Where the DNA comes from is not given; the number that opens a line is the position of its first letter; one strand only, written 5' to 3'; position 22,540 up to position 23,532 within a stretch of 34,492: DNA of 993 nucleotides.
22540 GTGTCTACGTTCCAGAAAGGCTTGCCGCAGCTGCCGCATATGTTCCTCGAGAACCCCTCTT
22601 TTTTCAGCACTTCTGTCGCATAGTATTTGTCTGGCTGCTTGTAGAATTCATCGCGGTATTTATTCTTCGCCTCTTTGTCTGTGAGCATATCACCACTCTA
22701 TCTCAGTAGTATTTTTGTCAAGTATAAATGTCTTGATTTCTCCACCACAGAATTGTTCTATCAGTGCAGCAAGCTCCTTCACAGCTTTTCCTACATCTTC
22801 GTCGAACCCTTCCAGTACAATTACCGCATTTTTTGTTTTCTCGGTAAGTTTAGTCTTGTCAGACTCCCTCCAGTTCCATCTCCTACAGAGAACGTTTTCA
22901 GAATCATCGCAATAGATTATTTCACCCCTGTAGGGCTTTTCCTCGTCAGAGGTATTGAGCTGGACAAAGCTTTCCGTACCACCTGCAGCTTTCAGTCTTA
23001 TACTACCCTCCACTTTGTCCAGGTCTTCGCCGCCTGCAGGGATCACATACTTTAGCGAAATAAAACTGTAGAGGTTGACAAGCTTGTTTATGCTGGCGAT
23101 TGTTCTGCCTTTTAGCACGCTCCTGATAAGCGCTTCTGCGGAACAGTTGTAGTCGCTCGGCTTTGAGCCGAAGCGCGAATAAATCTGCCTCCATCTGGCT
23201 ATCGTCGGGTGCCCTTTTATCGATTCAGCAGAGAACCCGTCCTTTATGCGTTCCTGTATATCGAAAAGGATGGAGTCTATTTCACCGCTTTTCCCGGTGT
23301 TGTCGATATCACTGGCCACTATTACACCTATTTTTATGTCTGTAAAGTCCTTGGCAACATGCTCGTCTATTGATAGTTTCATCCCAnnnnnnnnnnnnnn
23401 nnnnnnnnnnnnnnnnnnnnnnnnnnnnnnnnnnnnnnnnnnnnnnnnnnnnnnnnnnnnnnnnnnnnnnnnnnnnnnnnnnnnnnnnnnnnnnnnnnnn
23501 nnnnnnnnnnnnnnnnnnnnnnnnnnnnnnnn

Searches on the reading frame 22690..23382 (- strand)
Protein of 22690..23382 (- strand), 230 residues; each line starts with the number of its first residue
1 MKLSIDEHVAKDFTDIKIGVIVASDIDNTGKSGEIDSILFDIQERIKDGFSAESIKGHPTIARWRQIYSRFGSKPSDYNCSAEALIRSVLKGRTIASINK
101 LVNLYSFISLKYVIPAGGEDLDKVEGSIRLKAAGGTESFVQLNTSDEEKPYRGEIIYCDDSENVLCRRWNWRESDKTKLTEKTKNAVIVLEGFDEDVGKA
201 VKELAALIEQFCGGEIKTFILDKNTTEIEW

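Call 50: search_protein_families(library=pfam, proteins=[window:22690-23382:-], max_evalue=0.01)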
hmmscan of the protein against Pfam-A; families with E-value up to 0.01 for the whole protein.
window:22690-23382:- (230 aa): 1 family
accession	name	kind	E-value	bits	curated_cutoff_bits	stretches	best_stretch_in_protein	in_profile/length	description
PF03483.22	B3_4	-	8.7e-26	91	29.3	1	64-200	2-135/174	B3/4 domain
